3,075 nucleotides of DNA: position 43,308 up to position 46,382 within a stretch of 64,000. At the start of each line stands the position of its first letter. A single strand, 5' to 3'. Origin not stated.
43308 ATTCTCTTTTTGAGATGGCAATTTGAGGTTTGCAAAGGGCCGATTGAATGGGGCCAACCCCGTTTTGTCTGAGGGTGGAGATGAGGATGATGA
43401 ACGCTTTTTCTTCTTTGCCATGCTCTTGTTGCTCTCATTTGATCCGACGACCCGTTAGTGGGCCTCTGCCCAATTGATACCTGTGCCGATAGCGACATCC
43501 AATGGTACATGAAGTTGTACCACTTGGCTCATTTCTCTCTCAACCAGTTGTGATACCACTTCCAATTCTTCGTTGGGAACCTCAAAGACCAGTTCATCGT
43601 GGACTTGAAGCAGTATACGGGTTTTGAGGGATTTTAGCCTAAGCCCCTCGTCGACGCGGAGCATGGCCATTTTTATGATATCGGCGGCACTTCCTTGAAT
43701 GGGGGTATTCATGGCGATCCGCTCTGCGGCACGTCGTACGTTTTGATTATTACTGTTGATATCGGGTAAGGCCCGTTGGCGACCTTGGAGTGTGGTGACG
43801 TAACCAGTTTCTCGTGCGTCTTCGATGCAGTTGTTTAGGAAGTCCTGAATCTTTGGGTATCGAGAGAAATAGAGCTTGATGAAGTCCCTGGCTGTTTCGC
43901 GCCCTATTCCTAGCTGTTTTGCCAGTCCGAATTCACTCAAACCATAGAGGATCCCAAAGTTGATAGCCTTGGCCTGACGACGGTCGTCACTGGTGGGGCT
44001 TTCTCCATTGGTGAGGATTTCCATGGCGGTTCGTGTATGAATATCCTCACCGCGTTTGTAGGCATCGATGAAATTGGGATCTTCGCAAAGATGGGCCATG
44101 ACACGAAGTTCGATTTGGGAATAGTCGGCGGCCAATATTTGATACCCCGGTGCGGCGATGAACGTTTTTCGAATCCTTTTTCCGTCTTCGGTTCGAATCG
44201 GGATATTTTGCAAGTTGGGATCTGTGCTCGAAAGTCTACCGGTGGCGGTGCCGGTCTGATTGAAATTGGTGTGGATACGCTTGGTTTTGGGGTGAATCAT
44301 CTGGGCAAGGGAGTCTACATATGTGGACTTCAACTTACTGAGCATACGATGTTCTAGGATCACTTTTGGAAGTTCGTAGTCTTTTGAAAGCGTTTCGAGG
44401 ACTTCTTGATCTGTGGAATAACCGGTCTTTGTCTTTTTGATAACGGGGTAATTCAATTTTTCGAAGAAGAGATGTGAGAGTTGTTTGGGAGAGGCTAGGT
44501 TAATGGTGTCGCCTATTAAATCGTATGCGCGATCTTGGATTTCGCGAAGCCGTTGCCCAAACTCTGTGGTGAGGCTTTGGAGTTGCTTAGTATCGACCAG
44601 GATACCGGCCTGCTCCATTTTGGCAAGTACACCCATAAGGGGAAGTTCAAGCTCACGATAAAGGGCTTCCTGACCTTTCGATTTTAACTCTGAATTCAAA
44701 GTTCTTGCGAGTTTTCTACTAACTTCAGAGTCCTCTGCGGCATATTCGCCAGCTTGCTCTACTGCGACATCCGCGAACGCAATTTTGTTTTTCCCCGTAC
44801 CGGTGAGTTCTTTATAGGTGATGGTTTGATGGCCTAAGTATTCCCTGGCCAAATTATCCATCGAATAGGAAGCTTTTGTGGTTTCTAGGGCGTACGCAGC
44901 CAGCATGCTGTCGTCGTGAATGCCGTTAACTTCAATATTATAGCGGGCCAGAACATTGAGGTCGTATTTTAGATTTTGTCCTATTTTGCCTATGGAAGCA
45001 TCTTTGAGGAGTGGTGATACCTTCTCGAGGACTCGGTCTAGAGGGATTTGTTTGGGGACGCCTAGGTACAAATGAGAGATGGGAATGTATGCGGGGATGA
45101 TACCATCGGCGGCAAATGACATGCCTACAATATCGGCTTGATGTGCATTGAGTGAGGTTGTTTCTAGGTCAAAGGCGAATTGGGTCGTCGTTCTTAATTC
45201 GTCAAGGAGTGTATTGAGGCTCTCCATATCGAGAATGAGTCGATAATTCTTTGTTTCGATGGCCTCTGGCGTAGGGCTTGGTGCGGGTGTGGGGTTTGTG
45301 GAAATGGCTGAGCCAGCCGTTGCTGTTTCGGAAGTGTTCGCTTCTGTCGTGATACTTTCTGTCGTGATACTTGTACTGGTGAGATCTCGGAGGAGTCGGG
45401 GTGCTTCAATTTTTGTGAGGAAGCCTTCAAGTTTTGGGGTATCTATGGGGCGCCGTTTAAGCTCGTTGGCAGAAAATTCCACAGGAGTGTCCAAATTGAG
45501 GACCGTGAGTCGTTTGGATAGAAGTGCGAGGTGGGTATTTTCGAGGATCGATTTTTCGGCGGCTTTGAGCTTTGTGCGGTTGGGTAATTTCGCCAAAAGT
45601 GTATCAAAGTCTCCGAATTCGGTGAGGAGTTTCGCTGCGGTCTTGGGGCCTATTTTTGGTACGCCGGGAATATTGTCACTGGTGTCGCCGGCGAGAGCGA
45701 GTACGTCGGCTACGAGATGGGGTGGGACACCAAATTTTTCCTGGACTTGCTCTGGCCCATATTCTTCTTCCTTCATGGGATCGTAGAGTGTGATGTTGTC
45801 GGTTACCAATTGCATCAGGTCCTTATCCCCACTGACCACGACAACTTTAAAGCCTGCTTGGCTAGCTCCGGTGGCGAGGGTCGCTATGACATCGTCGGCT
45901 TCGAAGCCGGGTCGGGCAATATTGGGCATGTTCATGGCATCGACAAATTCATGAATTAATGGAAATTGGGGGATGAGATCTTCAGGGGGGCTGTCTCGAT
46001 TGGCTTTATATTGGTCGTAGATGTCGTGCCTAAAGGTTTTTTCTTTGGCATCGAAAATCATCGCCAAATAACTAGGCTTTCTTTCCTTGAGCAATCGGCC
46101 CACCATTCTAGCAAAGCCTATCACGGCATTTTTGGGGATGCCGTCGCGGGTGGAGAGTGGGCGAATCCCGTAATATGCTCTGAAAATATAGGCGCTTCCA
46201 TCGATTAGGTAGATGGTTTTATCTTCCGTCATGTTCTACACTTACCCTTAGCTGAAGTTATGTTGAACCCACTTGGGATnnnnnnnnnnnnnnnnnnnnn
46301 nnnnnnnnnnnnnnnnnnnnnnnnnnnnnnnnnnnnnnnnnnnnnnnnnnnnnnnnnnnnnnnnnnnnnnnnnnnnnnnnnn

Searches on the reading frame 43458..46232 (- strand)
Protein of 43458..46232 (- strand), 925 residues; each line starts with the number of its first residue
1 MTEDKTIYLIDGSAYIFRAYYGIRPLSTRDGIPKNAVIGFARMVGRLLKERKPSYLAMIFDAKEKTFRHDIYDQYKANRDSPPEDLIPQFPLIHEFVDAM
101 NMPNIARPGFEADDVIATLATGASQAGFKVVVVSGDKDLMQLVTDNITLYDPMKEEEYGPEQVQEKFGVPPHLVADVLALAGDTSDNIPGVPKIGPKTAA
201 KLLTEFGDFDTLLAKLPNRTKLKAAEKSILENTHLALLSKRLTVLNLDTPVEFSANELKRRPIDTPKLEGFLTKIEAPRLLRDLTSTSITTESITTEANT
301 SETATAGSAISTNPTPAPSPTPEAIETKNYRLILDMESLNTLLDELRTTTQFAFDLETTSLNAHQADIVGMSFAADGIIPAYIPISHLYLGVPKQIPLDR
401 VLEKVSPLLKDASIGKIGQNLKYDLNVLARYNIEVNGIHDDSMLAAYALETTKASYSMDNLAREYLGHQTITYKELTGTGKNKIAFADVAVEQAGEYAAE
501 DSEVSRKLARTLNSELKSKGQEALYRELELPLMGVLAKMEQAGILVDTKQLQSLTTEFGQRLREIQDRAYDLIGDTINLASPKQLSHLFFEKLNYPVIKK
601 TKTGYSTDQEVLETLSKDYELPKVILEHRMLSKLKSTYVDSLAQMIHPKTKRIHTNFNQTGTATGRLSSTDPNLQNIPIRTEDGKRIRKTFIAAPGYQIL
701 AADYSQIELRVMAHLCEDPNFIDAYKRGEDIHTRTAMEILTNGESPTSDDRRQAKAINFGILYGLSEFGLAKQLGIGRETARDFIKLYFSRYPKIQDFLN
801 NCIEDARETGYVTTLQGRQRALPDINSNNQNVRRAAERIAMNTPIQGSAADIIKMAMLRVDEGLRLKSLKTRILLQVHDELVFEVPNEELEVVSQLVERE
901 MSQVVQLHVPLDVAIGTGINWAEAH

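Call 57: search_protein_families(library=pfam, proteins=[window:43458-46232:-], max_evalue=0.001)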
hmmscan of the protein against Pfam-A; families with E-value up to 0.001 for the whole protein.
window:43458-46232:- (925 aa): 5 families
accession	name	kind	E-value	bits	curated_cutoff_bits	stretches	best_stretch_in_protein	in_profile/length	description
PF00476.26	DNA_pol_A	-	3.6e-161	536.8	34.3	1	549-923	2-381/381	DNA polymerase family A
PF02739.22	5_3_exonuc_N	-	3.9e-60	202.7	34.3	1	7-168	2-164/164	5'-3' exonuclease, N-terminal resolvase-like domain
PF01612.26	DNA_pol_A_exo1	-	5.4e-29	101.6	23.6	1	330-516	1-172/173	3'-5' exonuclease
PF01367.25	5_3_exonuc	-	3.7e-27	95.1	40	1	169-265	1-96/97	5'-3' exonuclease, C-terminal SAM fold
PF22619.2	DNA_polI_exo1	-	5.5e-09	36.4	27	1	356-481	3-116/140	DNA polymerase I, ribonuclease H-like domain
